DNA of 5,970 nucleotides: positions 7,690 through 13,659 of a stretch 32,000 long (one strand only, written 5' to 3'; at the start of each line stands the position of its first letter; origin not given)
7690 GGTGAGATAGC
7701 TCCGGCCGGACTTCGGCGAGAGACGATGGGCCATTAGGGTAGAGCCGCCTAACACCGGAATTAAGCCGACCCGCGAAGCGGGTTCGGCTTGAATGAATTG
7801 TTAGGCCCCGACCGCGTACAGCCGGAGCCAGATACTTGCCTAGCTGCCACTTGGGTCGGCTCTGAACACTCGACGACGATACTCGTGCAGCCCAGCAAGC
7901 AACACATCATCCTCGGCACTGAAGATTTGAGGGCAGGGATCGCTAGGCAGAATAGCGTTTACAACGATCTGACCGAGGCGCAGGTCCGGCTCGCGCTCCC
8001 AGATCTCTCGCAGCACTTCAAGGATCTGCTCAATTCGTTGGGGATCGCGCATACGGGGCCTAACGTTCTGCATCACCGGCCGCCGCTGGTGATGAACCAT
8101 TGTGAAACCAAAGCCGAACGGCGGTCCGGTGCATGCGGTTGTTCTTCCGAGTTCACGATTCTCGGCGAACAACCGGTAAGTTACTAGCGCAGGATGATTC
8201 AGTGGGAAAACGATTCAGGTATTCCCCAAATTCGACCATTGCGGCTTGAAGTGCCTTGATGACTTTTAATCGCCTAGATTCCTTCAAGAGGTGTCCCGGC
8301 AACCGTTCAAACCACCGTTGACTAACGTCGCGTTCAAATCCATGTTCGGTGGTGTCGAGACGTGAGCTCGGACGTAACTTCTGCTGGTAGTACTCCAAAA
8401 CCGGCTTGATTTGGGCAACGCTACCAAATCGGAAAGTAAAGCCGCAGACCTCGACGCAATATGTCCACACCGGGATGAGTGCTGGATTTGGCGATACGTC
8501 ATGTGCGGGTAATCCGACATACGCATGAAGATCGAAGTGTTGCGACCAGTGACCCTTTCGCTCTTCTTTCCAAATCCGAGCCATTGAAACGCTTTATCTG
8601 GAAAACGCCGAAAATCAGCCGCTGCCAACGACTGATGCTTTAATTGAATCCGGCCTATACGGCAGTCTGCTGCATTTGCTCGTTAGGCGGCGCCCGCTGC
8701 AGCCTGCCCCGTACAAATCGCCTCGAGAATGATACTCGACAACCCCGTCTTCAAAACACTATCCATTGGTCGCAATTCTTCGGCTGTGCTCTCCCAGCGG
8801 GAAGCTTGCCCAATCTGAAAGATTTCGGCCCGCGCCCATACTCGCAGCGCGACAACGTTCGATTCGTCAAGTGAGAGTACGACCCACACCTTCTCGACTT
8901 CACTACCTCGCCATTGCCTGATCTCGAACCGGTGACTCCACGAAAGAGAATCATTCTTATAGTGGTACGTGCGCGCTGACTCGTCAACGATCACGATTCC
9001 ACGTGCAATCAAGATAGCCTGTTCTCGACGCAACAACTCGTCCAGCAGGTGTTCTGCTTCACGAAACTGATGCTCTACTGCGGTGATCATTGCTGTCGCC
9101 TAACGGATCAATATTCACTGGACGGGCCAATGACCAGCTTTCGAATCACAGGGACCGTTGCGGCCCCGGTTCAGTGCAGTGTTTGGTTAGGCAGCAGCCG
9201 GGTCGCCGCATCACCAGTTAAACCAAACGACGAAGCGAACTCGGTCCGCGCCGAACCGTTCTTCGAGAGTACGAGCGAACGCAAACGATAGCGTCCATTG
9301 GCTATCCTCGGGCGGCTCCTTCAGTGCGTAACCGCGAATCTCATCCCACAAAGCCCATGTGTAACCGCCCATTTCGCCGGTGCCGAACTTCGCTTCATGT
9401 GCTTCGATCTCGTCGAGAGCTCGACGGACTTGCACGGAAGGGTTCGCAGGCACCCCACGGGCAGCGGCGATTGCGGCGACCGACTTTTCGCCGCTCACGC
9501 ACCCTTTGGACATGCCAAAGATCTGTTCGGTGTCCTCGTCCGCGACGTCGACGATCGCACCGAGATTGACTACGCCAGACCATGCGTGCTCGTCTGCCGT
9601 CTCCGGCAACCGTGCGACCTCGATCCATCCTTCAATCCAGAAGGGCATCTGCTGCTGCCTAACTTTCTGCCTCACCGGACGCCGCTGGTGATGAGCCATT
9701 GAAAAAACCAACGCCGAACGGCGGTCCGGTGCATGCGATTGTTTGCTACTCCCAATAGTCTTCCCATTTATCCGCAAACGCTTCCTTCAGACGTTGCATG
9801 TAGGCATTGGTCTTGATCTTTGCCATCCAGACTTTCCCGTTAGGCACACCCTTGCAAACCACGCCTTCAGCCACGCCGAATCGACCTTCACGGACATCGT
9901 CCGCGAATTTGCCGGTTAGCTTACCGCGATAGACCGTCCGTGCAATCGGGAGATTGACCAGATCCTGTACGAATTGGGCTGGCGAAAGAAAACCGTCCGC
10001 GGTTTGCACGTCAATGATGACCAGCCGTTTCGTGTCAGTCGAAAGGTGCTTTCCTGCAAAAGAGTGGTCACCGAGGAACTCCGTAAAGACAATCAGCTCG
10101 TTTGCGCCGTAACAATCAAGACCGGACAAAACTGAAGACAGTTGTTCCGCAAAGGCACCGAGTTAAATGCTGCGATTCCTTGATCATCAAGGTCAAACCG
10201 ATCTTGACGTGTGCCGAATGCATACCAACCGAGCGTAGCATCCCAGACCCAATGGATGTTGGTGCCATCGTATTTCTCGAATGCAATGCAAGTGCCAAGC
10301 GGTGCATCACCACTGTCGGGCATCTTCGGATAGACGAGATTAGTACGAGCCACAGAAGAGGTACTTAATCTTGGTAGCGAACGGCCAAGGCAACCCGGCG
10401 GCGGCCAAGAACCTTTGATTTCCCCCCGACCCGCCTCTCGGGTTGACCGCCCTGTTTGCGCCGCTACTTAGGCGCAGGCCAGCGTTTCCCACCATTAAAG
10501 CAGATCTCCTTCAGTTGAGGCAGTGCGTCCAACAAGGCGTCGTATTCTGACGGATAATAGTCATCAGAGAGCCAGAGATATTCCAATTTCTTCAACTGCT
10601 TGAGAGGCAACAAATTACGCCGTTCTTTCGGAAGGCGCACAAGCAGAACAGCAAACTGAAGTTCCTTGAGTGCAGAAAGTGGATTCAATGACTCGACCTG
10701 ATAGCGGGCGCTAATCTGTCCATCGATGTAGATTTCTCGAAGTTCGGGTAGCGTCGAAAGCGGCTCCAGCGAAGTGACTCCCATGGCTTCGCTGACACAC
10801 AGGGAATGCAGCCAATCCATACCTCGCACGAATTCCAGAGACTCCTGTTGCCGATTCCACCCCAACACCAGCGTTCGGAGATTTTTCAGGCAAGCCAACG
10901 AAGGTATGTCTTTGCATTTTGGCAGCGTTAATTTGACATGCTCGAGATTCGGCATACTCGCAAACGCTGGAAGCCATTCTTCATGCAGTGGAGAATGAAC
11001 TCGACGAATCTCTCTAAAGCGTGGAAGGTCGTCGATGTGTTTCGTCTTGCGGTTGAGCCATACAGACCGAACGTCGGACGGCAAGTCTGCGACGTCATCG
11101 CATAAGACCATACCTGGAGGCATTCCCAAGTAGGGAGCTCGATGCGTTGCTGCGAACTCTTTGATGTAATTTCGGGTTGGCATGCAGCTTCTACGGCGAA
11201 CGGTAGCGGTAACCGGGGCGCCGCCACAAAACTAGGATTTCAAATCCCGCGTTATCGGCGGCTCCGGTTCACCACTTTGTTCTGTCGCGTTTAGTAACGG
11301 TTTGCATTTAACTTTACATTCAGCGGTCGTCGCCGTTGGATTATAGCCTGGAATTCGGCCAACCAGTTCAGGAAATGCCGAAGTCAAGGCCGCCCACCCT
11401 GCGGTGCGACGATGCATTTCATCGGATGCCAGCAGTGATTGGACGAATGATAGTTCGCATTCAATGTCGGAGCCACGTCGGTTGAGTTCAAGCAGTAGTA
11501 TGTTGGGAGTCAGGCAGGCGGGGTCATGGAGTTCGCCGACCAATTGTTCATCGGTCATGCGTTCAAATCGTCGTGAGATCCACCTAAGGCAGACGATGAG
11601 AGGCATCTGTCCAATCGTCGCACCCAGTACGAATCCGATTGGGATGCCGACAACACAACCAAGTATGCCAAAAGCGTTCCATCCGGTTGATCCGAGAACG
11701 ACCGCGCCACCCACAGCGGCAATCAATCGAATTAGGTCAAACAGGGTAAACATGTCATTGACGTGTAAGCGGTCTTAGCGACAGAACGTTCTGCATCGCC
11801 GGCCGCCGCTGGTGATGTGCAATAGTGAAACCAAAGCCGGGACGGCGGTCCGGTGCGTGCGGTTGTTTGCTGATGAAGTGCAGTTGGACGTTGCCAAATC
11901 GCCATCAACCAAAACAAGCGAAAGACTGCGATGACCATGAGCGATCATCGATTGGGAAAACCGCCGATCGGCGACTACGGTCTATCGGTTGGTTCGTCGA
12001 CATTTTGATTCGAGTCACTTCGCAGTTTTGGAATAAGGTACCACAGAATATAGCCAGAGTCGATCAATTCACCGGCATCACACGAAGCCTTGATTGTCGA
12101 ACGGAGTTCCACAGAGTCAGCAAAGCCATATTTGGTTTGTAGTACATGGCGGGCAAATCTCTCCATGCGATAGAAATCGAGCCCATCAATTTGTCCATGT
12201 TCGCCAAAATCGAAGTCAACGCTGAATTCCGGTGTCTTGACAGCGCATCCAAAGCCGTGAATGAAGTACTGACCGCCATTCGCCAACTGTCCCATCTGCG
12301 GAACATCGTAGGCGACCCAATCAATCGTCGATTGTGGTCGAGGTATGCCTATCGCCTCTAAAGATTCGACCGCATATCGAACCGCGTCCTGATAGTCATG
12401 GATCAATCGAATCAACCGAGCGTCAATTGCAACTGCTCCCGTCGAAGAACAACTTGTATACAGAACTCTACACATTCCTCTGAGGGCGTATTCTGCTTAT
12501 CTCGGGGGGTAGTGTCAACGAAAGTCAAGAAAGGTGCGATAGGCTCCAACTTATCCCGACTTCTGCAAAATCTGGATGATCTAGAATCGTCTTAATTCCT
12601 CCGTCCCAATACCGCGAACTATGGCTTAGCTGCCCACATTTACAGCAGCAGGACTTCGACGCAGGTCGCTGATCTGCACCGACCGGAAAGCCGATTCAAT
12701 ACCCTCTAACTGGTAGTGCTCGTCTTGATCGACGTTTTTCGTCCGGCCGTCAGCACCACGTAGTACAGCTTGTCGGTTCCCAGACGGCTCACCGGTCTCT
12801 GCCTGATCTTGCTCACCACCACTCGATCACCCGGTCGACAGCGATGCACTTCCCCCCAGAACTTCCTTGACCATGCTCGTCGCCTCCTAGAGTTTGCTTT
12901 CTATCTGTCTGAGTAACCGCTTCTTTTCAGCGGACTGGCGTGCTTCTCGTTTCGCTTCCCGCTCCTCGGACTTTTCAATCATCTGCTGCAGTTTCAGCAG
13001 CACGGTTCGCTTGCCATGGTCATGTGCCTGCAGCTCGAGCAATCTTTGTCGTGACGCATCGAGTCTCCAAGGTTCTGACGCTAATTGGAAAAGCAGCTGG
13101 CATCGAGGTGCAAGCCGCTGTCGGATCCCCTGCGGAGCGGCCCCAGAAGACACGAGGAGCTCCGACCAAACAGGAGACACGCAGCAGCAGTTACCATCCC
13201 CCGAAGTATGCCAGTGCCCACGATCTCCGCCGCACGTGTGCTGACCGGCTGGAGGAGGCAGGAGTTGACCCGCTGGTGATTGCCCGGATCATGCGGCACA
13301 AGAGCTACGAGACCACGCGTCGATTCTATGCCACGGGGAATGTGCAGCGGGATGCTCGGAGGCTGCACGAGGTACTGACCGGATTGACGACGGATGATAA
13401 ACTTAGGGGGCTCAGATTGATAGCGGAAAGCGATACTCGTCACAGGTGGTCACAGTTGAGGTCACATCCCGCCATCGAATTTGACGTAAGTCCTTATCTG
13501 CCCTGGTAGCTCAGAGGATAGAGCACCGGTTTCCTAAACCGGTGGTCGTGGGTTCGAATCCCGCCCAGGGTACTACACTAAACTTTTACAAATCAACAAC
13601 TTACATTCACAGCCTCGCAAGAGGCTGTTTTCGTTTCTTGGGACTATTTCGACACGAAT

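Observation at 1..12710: Hidden integron cassette array: about 21 ORF+attC units in one orientation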

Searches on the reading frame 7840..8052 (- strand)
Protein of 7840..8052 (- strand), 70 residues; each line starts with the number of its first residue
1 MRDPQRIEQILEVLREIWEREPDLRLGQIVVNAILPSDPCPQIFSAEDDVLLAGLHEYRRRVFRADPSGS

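Call 27: search_protein_families(library=pfam, max_evalue=0.01, proteins=[window:7840-8052:-])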
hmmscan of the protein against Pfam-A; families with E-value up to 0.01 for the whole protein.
window:7840-8052:- (70 aa): 1 family
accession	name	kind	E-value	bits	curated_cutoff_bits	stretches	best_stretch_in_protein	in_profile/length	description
PF06288.18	DUF1040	-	0.00013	22.7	27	1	5-52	4-51/86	Protein of unknown function (DUF1040)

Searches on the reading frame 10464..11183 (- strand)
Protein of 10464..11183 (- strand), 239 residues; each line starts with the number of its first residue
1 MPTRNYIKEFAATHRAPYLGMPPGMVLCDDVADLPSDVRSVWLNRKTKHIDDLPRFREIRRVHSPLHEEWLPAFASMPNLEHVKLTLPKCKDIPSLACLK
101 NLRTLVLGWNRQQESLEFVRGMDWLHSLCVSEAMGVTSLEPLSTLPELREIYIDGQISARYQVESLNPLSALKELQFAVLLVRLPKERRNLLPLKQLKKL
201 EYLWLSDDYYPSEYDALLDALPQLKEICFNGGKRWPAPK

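Call 28: search_protein_families(library=pfam, max_evalue=0.01, proteins=[window:10464-11183:-])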
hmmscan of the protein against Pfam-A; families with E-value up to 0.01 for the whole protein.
window:10464-11183:- (239 aa): 4 families
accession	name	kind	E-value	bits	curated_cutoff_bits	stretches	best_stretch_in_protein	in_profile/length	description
PF12799.13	LRR_4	-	1.1e-10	41.9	27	0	89-118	12-41/44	Leucine Rich repeats (2 copies)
PF23598.1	LRR_14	-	6.9e-06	25.5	40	1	76-230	45-197/353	Leucine-rich repeat region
PF13855.12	LRR_8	-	0.00013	22.1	27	0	73-111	20-60/61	Leucine rich repeat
PF25019.1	LRR_R13L1-DRL21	-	0.00037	20.8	27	0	69-107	86-124/127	R13L1/DRL21 LRRs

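Call 42: search_protein_families(library=padloc, max_evalue=0.001, proteins=[window:10464-11183:-])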
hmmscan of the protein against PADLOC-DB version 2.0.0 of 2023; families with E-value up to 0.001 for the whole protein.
window:10464-11183:- (239 aa): 0 families

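Call 58: find_encoding_contigs(protein=window:10464-11183:-, flank=10000)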
Protein window:10464-11183:- (239 aa): no gene with exactly this product is on record in the collection.

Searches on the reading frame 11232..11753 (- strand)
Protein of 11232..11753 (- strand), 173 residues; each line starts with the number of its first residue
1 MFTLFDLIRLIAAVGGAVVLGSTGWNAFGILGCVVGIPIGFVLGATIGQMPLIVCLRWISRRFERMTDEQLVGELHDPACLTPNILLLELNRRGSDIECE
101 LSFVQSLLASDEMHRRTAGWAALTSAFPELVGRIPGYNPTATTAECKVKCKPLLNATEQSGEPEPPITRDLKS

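Call 28: search_protein_families(library=pfam, max_evalue=0.01, proteins=[window:11232-11753:-])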
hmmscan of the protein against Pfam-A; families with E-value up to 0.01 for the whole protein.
window:11232-11753:- (173 aa): 0 families

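Call 57: find_encoding_contigs(protein=window:11232-11753:-, flank=10000)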
Protein window:11232-11753:- (173 aa): no gene with exactly this product is on record in the collection.

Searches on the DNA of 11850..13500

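Call 53: search_with_rna_model(model_id=R1, source=window, start=11850, end=13500, filters=off, max_evalue=10, show_alignments=3)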
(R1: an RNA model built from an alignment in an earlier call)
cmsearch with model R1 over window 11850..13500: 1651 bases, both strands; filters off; matches with E-value up to 10: 9.
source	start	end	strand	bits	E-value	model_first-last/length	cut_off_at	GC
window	11915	12000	+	15.2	0.0019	1-94/94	no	0.55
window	12094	12114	+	5.3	1.8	1-94/94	no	0.52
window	12725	12780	+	5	2.1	1-94/94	no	0.55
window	12094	12114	-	3.7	5.1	1-94/94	no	0.52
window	12345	12399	+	3.5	5.9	1-94/94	no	0.49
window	11928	11951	-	3.5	5.9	1-94/94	no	0.54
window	13340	13370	-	3.4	6.5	1-94/94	no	0.65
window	11961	11974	-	3.4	6.6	1-94/94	no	0.79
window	13340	13370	+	3.3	7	1-94/94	no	0.65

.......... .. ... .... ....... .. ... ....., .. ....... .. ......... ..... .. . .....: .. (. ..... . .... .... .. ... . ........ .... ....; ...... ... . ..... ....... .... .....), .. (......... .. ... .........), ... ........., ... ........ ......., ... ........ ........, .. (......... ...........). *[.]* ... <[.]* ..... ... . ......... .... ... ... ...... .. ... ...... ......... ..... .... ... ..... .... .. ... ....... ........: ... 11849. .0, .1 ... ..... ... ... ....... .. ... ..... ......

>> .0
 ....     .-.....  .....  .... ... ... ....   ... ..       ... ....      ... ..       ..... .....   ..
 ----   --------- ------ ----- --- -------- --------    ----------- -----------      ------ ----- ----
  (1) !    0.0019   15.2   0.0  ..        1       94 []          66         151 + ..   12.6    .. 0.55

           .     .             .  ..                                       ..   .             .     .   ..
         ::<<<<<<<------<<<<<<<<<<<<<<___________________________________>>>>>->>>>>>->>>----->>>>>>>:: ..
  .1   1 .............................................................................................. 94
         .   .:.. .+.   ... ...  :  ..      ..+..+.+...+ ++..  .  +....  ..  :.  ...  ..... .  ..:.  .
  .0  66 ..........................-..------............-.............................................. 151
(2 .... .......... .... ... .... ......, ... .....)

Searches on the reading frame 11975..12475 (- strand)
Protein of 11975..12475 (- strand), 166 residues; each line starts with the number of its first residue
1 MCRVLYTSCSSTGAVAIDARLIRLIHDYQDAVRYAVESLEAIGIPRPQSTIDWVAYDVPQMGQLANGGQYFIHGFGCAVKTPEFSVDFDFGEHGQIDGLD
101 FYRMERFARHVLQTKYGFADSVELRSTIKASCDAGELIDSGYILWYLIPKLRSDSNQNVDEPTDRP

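Call 28: search_protein_families(library=pfam, max_evalue=0.01, proteins=[window:11975-12475:-])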
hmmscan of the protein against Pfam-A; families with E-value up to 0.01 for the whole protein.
window:11975-12475:- (166 aa): 1 family
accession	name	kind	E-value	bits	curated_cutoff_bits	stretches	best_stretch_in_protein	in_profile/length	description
PF21837.1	DUF6896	-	1.7e-26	93.3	27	1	21-147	1-128/128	Domain of unknown function (DUF6896)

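Call 37: find_encoding_contigs(protein=window:11975-12475:-, flank=10000, max_places=6)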
Protein window:11975-12475:- (166 aa): no gene with exactly this product is on record in the collection.

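Call 63: search_protein_families(library=ncbifam, max_evalue=0.01, proteins=[window:11975-12475:-])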
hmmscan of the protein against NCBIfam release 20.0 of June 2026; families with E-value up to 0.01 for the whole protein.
window:11975-12475:- (166 aa): 0 families

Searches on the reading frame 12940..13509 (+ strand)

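Call 28: search_protein_families(library=pfam, max_evalue=0.01, proteins=[window:12940-13509:+])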
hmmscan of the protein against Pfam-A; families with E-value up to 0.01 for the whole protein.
window:12940-13509:+ (189 aa): 1 family
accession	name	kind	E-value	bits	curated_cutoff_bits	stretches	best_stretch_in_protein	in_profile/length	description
PF00589.27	Phage_integrase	-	1e-07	32.3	27.1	1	89-132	125-167/172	Phage integrase family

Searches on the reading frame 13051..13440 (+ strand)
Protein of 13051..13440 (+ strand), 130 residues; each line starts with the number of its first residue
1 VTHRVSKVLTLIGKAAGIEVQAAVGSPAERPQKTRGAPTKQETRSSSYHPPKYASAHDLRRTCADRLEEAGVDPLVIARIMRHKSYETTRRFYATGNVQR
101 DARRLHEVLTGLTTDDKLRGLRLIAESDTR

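Call 63: search_protein_families(library=ncbifam, max_evalue=0.01, proteins=[window:13051-13440:+])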
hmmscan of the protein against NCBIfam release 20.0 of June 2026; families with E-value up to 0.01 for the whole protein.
window:13051-13440:+ (130 aa): 2 families
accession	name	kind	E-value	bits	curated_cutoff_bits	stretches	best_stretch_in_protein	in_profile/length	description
NF040693.1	recomb_GmtY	equivalog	0.00035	19.9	340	1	55-90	392-427/441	gamma-mobile-trio recombinase GmtY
NF040815.2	recomb_XerA_Arch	equivalog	0.00052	19.7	220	1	55-92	214-251/263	site-specific tyrosine recombinase/integron integrase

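Call 75: find_homologous_proteins(query=window:13051-13440:+, max_evalue=0.00001)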
Query window:13051-13440:+ (130 aa): 7 proteins with E <= 0.00001 among 30 candidates.
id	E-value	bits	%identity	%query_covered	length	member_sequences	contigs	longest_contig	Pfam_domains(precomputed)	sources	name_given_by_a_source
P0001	7.0e-42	160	96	62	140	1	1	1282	PF00589.28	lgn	-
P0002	8.1e-19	86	50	82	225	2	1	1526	PF00589.28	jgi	jgi:integrase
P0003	2.9e-18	84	48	82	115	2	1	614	PF00589.28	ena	-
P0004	3.5e-18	84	50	82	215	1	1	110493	PF00589.28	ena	-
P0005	8.8e-14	69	45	81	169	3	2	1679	PF00589.28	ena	-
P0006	1.8e-13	68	49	78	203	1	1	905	PF00589.28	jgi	jgi:integrase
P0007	1.7e-9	56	48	43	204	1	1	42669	PF00589.28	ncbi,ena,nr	ncbi:MAG: hypothetical protein COA78_15745 [Blastopirellula sp.]|nr:MAG: hypothetical protein COA78_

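Call 76: find_encoding_contigs(protein=P0001, flank=10000)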
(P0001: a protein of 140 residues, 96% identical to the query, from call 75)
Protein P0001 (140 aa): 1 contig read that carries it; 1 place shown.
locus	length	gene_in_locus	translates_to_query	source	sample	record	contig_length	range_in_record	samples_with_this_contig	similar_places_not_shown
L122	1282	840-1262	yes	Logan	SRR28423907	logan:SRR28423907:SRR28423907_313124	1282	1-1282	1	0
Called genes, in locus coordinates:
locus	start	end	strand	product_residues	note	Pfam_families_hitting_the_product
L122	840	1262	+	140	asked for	PF00589:Phage_integrase (weak)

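Call 77: find_encoding_contigs(protein=P0004, flank=10000)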
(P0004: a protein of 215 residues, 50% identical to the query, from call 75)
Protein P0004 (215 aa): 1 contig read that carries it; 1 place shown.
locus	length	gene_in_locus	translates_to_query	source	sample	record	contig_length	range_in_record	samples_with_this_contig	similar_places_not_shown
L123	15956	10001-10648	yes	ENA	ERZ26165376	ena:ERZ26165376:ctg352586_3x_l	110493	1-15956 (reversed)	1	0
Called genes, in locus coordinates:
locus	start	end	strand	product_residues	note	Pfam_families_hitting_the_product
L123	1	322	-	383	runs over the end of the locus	PF26514:DUF8173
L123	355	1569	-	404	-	PF09587:PGA_cap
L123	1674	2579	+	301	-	PF04655:APH_6_hur, PF01636:APH (weak)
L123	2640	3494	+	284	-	PF02633:Creatininase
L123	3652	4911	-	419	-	PF05977:MFS_3, PF07690:MFS_1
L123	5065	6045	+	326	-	PF01152:Bac_globin, PF12796:Ank_2 (weak), PF13637:Ank_4 (faint), PF13606:Ank_3 (faint), PF12796:Ank_2, PF13857:Ank_5, PF00023:Ank (weak)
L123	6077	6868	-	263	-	PF05988:DUF899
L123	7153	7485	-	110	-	PF00697:PRAI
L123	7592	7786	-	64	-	-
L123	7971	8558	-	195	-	PF03572:Peptidase_S41 (weak)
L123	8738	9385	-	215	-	PF14684:Tricorn_C1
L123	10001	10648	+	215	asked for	PF00589:Phage_integrase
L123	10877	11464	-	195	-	PF00847:AP2 (weak)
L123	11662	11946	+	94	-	-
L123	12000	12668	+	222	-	PF00702:Hydrolase, PF12710:HAD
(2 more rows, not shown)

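Call 78: find_encoding_contigs(protein=P0007, flank=10000)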
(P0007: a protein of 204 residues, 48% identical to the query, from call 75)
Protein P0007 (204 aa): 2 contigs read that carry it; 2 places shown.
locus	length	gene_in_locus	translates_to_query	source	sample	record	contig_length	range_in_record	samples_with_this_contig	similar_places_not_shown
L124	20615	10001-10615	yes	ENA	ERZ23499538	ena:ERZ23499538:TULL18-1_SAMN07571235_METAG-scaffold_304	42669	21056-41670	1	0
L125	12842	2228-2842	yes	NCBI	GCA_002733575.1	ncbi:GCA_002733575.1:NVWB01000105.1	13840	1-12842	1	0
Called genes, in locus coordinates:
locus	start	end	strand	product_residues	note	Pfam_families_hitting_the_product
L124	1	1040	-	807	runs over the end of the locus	PF07635:PSCyt1, PF07583:PSCyt2, PF07587:PSD1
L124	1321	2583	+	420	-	PF00174:Oxidored_molyb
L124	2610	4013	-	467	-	PF00270:DEAD, PF04851:ResIII, PF00271:Helicase_C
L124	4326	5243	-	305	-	PF00126:HTH_1, PF03466:LysR_substrate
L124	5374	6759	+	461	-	-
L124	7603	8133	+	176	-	PF03190:Thioredox_DsbH, PF00085:Thioredoxin (weak), PF13899:Thioredoxin_7, PF13098:Thioredoxin_2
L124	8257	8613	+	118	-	-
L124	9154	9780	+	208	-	-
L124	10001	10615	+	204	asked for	PF00589:Phage_integrase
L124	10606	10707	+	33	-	-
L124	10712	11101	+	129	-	-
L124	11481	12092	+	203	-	-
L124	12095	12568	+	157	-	-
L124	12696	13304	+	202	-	-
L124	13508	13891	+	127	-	-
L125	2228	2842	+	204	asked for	PF00589:Phage_integrase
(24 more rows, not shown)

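Call 86: find_related_loci(query=A5, collection=metagenome_contigs, flank=10000)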
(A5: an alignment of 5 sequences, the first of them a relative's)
Query A5 (215 aa) in metagenome_contigs; peptide patterns used: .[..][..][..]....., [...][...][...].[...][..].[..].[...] (x = any residue, [..] = any of these).
600 stretches matched a pattern (row limit reached: there are more); 514 encode a relative of the query (tblastn E <= 1e-3); the best 80 are kept; 80 distinct loci.
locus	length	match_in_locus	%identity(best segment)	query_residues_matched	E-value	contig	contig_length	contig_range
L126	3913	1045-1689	81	1-215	8e-119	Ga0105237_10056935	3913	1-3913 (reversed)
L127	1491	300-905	83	1-202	3e-121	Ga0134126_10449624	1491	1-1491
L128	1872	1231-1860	80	6-215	1e-118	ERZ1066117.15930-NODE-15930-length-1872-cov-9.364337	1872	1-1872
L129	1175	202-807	82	1-202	5e-121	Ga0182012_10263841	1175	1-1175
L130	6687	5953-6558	79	1-202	2e-107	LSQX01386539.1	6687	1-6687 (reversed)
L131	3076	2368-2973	80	1-202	3e-109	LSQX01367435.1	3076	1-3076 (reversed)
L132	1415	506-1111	77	1-202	6e-114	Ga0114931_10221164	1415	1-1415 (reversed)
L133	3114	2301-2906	76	1-202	8e-107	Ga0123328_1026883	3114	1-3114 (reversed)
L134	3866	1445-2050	78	1-202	3e-104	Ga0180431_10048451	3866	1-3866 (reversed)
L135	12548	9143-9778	71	1-212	7e-103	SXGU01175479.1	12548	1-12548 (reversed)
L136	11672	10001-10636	71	1-212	7e-103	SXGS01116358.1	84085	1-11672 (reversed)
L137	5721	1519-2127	73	1-203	4e-101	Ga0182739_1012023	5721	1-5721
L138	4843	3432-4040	73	1-203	3e-101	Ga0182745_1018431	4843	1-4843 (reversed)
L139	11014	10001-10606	75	1-202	6e-101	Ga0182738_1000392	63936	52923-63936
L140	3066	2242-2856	73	1-205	1e-102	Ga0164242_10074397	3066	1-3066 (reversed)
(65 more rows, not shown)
